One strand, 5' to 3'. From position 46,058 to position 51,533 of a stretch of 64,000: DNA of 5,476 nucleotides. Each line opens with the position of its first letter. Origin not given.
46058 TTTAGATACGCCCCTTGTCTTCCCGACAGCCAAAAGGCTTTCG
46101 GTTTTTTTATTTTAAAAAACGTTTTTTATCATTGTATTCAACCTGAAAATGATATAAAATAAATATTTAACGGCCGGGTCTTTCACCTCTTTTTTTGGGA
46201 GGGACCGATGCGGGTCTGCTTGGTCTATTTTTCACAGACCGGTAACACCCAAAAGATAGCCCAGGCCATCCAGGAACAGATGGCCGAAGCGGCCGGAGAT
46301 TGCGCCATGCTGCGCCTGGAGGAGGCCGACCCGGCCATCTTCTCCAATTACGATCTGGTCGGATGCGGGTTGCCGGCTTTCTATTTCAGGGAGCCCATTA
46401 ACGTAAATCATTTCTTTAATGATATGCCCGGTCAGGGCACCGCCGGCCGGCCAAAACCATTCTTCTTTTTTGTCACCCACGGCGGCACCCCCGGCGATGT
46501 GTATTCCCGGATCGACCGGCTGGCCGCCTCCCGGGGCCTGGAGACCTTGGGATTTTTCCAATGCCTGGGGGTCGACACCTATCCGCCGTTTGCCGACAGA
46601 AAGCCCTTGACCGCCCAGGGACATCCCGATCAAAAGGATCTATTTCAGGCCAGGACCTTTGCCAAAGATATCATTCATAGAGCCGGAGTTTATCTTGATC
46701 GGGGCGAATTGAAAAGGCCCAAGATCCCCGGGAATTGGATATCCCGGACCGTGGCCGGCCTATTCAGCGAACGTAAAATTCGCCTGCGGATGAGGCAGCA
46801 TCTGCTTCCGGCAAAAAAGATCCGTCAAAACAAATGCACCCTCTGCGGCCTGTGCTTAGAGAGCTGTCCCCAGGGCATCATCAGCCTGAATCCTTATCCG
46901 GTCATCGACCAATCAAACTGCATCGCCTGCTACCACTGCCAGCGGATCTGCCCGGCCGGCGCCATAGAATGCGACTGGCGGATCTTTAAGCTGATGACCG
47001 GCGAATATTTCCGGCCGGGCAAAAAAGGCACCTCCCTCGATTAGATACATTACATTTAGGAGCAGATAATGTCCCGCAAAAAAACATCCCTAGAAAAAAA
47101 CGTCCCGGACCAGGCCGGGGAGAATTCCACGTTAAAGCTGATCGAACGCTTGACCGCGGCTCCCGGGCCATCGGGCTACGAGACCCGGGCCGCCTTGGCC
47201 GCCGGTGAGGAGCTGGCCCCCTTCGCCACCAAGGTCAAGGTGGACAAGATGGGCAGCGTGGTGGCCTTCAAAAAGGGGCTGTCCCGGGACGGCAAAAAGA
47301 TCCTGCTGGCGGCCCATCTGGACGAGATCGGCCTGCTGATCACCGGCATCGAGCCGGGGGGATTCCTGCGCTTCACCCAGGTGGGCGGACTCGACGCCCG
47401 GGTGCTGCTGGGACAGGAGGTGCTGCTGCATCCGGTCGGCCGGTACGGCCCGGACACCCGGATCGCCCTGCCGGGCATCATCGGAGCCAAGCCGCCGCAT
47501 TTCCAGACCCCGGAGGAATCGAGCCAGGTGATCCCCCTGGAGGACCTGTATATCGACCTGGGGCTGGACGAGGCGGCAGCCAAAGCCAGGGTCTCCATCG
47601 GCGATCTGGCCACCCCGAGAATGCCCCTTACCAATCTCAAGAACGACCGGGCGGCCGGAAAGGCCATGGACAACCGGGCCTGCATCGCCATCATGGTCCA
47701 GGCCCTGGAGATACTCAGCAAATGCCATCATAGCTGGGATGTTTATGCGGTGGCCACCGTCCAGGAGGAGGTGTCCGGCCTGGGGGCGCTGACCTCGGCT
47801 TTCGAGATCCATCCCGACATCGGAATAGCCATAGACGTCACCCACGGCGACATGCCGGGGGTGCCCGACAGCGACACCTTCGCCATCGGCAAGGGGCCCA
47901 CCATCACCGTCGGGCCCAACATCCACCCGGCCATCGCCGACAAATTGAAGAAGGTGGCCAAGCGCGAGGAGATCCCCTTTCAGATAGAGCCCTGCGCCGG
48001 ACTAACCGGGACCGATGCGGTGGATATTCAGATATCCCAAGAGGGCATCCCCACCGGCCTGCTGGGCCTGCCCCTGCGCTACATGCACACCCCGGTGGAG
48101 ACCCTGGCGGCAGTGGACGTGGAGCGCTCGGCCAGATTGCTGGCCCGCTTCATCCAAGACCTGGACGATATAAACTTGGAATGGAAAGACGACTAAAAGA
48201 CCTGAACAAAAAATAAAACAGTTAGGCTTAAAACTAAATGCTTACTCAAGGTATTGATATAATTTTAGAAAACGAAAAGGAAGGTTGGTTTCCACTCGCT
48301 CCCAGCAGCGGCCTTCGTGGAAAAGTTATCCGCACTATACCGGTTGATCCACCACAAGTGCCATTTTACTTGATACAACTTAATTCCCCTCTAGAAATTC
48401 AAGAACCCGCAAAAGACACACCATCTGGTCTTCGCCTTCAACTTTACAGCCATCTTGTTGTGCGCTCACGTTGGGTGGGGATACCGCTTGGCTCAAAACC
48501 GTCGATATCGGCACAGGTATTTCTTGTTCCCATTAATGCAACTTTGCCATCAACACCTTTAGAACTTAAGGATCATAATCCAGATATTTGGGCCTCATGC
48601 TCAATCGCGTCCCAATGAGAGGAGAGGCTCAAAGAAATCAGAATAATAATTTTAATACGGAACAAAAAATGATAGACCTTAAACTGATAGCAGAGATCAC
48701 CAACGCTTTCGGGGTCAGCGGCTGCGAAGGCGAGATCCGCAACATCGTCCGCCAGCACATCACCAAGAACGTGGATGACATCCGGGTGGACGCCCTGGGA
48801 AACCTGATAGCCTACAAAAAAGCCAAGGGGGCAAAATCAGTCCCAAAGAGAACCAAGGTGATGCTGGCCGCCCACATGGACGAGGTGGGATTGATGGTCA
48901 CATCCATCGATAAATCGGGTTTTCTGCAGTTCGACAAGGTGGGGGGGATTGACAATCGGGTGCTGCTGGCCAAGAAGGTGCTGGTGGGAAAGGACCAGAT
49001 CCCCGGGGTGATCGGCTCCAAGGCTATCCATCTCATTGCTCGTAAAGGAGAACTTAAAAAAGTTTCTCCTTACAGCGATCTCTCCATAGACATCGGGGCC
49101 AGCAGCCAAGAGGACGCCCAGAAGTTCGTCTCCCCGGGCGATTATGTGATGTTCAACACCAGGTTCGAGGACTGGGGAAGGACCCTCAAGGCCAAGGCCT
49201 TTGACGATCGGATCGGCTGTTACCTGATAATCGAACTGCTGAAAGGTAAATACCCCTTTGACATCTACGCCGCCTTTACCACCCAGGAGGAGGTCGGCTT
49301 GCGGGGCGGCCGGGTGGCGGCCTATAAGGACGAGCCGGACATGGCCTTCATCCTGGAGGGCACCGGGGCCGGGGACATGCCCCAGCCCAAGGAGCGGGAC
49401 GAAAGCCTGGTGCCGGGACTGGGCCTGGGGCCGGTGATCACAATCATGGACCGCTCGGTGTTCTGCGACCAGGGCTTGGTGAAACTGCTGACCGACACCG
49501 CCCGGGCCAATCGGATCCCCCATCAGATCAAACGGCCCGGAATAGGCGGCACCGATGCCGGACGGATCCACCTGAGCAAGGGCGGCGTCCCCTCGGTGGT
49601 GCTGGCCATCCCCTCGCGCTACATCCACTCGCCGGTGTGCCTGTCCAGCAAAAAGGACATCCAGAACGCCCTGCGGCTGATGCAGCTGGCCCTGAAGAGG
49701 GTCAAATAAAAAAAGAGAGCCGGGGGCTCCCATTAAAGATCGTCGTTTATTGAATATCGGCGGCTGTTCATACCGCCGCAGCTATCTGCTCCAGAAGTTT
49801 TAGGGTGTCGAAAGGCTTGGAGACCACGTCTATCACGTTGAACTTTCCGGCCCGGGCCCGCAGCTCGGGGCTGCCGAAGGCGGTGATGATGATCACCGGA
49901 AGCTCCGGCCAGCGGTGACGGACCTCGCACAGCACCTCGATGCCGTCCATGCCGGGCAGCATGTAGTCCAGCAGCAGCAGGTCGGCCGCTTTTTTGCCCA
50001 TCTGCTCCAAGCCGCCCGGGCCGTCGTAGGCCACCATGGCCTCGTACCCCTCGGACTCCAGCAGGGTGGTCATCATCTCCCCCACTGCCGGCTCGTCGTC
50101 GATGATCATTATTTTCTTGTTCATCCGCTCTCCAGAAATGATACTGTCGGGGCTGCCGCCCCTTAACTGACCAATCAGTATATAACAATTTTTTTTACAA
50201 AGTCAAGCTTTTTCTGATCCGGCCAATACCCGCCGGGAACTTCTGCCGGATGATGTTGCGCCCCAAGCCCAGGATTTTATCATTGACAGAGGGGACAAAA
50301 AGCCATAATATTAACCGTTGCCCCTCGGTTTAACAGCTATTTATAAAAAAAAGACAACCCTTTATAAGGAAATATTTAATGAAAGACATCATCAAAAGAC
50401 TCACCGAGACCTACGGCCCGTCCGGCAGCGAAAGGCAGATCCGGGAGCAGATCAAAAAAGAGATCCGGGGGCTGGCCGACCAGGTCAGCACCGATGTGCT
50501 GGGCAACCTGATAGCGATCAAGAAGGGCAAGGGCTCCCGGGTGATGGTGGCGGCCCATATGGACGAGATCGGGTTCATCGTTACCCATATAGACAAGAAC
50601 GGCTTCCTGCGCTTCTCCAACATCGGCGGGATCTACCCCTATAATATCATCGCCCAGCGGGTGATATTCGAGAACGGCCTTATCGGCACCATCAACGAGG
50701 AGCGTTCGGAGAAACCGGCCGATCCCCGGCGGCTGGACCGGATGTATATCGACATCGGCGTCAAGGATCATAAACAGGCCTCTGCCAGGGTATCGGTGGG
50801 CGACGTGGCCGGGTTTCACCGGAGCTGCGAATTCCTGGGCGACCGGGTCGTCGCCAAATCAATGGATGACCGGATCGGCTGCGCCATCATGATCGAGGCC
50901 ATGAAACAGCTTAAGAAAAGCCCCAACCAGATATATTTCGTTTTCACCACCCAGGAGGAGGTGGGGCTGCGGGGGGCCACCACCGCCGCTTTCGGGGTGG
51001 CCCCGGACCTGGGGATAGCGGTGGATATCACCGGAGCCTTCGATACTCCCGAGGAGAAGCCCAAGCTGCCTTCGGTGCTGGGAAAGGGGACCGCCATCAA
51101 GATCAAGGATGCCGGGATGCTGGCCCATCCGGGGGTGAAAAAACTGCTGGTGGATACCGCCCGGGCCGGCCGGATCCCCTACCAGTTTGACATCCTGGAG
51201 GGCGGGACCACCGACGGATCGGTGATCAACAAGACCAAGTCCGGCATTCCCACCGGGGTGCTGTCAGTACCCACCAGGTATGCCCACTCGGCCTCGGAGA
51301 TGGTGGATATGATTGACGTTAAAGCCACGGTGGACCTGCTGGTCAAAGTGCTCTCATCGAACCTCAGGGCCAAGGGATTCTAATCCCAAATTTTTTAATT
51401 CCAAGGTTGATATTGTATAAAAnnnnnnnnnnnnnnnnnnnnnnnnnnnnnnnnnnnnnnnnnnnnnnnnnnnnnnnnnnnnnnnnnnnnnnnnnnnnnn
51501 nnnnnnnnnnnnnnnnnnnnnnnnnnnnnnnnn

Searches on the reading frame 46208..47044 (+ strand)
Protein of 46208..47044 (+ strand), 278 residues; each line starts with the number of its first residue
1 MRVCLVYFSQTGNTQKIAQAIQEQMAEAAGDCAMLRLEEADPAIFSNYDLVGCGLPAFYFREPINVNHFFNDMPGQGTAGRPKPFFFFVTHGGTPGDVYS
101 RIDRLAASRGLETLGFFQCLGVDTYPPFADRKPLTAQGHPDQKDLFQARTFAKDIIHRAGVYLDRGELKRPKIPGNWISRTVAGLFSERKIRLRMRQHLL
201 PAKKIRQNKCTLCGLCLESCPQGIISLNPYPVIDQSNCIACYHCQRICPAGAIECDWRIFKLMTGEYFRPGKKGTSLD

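Call 46: search_protein_families(library=pfam, proteins=[window:46208-47044:+], max_evalue=0.00001)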
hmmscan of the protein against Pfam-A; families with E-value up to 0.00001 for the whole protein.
window:46208-47044:+ (278 aa): 9 families
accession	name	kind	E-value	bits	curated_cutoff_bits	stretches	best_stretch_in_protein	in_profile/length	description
PF00037.32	Fer4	-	5.2e-11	42.3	21.1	1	205-226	3-24/24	4Fe-4S binding domain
PF12837.12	Fer4_6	-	6.5e-11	42.1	25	1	231-253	2-24/24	4Fe-4S binding domain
PF12797.12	Fer4_2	-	1e-09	38.1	24.5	0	229-250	1-22/22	4Fe-4S binding domain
PF12838.12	Fer4_7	-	3e-09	37.6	27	1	209-252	1-52/52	4Fe-4S dicluster domain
PF13187.11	Fer4_9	-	9.3e-08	32.4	27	1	209-253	1-52/52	4Fe-4S dicluster domain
PF00258.30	Flavodoxin_1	-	1.3e-07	32.3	25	1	5-76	1-75/143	Flavodoxin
PF12641.12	Flavodoxin_3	-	2.1e-07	31.3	27.5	0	4-54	1-47/160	Flavodoxin domain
PF13237.11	Fer4_10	-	1.1e-06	28.8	25.5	1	204-249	3-53/53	4Fe-4S dicluster domain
PF12724.12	Flavodoxin_5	-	9.2e-06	26.5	27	0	5-72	2-68/145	Flavodoxin domain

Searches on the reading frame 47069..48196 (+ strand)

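Call 46: search_protein_families(library=pfam, proteins=[window:47069-48196:+], max_evalue=0.00001)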
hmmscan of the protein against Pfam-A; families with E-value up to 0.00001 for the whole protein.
window:47069-48196:+ (375 aa): 2 families
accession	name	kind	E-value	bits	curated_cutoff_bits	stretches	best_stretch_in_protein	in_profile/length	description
PF05343.19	Peptidase_M42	-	1e-79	268.1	23.2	1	62-357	1-292/292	M42 glutamyl aminopeptidase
PF01546.33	Peptidase_M20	-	8.7e-07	29.5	24.6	1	199-363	33-205/206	Peptidase family M20/M25/M40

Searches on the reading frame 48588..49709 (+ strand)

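Call 46: search_protein_families(library=pfam, proteins=[window:48588-49709:+], max_evalue=0.00001)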
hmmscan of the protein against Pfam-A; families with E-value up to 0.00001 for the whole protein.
window:48588-49709:+ (373 aa): 1 family
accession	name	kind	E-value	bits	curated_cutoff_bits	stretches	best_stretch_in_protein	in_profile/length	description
PF05343.19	Peptidase_M42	-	3.6e-87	292.6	23.2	1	71-364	1-292/292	M42 glutamyl aminopeptidase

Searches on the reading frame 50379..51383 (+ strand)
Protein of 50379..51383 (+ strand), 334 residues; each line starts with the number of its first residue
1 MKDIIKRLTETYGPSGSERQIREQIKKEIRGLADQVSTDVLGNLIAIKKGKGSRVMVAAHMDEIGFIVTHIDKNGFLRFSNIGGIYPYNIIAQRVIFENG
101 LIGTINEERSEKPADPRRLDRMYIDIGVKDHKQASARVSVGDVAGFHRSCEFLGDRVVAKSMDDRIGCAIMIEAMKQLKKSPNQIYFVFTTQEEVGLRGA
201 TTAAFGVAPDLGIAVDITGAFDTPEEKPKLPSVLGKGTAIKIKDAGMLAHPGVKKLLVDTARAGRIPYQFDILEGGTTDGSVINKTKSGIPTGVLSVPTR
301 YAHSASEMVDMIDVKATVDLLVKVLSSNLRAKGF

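Call 46: search_protein_families(library=pfam, proteins=[window:50379-51383:+], max_evalue=0.00001)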
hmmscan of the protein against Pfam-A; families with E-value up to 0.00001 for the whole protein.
window:50379-51383:+ (334 aa): 3 families
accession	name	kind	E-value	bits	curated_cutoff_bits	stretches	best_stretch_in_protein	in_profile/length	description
PF05343.19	Peptidase_M42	-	4.5e-90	302.1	23.2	1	42-320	1-292/292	M42 glutamyl aminopeptidase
PF01546.33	Peptidase_M20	-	1.4e-08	35.4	24.6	1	162-325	34-204/206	Peptidase family M20/M25/M40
PF04389.22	Peptidase_M28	-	3.9e-08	33.7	21.3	1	162-204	31-77/193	Peptidase family M28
